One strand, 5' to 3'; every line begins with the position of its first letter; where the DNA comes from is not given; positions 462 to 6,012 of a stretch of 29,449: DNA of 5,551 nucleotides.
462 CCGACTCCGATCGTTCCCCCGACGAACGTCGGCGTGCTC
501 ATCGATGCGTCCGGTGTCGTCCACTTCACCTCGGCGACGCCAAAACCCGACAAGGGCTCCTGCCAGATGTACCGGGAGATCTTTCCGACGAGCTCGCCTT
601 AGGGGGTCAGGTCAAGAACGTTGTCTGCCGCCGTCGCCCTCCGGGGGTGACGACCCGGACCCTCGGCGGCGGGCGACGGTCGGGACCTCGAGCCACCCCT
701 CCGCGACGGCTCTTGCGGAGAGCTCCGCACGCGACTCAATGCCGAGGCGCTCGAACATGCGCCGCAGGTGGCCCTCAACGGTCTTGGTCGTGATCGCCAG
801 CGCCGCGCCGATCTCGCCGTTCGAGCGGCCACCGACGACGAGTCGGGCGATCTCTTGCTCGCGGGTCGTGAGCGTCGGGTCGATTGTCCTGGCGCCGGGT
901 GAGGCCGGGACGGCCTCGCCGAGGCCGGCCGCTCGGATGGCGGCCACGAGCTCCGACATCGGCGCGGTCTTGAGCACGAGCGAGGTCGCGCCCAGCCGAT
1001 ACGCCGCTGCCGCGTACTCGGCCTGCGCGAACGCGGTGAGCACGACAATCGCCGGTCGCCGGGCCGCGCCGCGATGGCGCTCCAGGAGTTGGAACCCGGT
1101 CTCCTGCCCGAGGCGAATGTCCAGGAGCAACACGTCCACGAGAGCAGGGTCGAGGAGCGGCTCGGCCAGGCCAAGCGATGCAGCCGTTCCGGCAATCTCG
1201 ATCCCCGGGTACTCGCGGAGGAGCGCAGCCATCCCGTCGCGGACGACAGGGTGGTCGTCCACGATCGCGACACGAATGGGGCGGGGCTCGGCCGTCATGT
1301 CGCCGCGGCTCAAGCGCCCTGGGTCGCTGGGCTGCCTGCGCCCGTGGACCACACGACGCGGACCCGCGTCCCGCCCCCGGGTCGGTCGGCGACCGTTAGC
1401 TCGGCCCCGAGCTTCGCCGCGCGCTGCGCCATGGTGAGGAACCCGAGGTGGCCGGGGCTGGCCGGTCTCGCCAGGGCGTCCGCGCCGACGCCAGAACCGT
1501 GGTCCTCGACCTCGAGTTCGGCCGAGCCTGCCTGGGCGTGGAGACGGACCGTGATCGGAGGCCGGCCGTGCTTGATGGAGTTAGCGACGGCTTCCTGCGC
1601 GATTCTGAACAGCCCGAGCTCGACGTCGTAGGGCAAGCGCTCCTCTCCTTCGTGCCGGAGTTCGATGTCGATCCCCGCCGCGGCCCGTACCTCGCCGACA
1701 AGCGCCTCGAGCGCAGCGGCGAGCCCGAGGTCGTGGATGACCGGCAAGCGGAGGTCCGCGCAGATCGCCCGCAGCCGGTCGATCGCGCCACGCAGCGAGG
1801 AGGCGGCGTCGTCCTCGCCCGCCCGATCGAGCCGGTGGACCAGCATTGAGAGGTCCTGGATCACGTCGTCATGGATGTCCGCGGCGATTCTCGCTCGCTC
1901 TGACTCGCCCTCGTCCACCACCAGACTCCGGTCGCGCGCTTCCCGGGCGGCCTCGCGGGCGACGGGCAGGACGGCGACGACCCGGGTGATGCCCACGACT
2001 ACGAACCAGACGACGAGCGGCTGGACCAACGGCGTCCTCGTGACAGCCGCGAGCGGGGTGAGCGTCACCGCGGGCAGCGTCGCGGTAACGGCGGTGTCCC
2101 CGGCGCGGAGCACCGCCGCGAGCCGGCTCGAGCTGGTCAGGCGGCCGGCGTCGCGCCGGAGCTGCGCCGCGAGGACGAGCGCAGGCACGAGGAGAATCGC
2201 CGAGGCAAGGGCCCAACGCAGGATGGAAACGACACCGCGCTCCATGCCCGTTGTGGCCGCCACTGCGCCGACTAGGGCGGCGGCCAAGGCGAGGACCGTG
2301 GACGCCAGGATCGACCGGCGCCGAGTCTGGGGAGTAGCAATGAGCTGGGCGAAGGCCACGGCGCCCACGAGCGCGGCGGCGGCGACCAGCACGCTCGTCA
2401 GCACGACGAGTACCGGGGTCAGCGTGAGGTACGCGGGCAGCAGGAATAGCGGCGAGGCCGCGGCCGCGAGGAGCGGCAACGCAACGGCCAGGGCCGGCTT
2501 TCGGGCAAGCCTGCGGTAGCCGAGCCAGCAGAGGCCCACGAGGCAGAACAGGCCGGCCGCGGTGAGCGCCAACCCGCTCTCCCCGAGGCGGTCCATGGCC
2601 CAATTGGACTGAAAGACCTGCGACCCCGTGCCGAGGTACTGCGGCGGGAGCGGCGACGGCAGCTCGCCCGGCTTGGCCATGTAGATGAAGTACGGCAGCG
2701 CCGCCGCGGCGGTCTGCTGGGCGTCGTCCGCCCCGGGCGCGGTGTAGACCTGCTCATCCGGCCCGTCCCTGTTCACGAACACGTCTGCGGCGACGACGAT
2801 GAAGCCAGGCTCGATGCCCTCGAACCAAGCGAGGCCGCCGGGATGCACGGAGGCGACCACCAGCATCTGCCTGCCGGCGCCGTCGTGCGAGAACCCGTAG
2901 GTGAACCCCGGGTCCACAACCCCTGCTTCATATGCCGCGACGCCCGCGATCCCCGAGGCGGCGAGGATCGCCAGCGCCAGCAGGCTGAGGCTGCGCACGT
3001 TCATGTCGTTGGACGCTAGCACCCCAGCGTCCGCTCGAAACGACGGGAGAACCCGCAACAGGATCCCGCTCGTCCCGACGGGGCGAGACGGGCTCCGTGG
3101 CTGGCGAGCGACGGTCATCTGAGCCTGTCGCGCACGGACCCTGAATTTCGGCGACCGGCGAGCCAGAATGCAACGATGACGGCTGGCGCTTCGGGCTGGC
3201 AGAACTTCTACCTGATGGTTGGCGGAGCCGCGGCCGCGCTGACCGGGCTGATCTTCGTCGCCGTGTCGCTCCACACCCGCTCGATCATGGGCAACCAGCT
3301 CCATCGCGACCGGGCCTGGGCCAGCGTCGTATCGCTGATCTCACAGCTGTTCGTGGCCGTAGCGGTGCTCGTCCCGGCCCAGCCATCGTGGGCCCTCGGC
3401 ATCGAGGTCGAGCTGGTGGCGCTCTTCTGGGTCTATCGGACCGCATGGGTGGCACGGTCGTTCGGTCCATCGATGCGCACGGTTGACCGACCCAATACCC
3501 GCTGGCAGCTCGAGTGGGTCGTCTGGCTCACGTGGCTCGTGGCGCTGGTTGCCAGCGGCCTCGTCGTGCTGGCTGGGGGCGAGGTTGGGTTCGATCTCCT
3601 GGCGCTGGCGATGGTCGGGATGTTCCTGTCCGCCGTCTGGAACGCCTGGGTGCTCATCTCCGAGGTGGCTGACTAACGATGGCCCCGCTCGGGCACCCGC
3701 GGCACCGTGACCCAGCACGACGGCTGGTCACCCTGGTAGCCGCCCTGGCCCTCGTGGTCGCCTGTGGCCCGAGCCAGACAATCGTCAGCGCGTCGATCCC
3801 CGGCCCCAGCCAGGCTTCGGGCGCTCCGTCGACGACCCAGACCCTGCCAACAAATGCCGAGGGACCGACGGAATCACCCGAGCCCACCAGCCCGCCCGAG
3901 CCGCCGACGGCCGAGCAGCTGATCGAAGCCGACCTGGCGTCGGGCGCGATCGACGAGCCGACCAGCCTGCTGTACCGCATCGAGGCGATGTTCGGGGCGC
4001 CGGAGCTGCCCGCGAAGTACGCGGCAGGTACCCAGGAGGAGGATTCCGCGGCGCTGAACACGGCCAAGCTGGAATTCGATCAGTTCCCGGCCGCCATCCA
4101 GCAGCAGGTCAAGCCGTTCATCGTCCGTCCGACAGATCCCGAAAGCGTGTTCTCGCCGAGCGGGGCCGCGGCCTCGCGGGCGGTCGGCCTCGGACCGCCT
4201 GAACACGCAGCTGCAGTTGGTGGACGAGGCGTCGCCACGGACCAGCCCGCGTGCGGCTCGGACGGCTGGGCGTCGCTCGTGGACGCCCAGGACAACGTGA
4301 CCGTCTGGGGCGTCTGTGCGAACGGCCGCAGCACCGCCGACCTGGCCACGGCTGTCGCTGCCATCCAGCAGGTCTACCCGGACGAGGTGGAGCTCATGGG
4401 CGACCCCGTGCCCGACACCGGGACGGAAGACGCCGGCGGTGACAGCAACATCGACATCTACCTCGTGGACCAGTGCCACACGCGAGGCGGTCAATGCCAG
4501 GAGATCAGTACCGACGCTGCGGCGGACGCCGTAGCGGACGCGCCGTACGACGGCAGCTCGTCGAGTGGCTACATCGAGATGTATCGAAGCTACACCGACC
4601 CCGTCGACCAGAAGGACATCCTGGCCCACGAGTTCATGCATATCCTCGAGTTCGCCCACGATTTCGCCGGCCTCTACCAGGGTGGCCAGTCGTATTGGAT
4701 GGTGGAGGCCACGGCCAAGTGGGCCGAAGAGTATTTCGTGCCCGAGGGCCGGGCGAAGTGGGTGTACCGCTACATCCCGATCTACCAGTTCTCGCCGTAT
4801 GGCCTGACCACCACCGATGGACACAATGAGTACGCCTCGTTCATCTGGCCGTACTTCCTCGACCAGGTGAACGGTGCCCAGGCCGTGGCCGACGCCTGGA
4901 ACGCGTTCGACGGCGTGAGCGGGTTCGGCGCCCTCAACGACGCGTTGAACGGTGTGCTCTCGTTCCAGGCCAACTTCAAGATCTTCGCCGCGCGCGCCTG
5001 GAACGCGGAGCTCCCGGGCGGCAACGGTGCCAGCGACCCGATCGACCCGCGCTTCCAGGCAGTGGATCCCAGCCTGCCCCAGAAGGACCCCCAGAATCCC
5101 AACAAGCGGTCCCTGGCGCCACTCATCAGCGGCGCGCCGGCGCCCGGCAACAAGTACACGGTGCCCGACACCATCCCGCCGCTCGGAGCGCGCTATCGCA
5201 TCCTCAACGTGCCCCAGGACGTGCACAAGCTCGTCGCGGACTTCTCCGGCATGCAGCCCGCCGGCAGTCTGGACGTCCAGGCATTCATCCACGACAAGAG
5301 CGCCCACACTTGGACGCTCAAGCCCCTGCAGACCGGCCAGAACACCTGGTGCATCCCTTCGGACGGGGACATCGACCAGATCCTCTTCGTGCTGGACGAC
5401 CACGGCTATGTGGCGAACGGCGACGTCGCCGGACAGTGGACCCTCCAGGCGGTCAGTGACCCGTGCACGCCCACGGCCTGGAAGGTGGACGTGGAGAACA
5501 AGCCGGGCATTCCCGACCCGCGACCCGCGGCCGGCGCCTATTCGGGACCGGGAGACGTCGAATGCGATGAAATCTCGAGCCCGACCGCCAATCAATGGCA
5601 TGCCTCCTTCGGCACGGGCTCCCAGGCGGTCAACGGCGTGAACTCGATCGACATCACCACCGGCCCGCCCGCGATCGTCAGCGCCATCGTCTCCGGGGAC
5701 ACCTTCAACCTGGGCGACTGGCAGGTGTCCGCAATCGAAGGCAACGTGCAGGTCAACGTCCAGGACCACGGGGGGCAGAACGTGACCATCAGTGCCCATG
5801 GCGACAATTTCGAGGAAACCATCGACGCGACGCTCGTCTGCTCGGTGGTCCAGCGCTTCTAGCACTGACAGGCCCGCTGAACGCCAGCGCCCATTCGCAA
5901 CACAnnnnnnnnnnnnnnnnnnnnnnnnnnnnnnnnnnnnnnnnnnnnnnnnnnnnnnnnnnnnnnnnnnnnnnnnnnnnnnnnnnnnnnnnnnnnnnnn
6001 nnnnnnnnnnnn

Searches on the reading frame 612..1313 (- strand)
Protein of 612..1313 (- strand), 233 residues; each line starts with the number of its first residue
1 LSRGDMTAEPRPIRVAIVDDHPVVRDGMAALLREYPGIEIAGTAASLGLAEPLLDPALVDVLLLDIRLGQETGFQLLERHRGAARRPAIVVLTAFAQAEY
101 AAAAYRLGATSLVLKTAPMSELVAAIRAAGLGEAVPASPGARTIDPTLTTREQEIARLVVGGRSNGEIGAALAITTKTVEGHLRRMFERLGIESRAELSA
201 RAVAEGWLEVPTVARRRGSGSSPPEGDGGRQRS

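Call 117: search_protein_families(library=pfam, proteins=[window:612-1313:-], max_evalue=0.001)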
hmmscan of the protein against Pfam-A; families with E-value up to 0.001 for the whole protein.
window:612-1313:- (233 aa): 2 families
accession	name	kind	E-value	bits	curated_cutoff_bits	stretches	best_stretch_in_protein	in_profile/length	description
PF00072.30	Response_reg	-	3.3e-19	69.5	30.2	1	15-127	1-111/111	Response regulator receiver domain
PF00196.25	GerE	-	8.9e-14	51.3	23.5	1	147-198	2-53/57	Bacterial regulatory proteins, luxR family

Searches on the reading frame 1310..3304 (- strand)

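Call 117: search_protein_families(library=pfam, proteins=[window:1310-3304:-], max_evalue=0.001)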
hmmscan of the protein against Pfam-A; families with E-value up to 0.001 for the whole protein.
window:1310-3304:- (664 aa): 3 families
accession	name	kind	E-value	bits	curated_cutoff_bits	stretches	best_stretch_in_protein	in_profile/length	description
PF02518.31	HATPase_c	-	6.5e-12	46.3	26.4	1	562-651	3-106/111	Histidine kinase-, DNA gyrase B-, and HSP90-like ATPase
PF07730.19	HisKA_3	-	8.2e-06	26.7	24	1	469-516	1-50/68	Histidine kinase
PF13581.12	HATPase_c_2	-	2.5e-05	24.7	27.4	1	568-617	35-97/127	Histidine kinase-like ATPase domain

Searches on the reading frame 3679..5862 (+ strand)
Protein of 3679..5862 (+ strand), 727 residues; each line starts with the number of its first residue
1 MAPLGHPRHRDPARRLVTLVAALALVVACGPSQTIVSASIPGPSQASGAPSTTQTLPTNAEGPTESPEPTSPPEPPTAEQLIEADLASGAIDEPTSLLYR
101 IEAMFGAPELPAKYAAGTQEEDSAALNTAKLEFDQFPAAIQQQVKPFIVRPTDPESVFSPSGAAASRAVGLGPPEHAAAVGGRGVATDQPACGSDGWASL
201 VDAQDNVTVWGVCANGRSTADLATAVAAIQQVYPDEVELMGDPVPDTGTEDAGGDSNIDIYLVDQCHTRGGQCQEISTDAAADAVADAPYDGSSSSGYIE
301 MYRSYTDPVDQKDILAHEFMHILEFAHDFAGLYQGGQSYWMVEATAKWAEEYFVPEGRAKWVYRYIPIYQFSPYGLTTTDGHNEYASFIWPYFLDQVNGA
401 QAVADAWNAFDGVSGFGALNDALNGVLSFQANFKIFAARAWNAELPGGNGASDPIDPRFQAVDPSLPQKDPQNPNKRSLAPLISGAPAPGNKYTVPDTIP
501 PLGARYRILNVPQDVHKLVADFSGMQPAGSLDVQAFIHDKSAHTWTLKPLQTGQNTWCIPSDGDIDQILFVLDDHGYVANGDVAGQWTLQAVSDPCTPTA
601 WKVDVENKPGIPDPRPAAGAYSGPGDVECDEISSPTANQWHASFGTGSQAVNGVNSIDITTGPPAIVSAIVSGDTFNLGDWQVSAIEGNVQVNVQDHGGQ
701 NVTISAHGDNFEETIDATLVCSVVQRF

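Call 117: search_protein_families(library=pfam, proteins=[window:3679-5862:+], max_evalue=0.001)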
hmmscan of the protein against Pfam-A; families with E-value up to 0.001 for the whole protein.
window:3679-5862:+ (727 aa): 1 family
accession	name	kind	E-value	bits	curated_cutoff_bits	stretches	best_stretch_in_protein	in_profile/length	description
PF19527.4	DUF6055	-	0.00059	19.3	27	1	311-408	128-227/417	Family of unknown function (DUF6055)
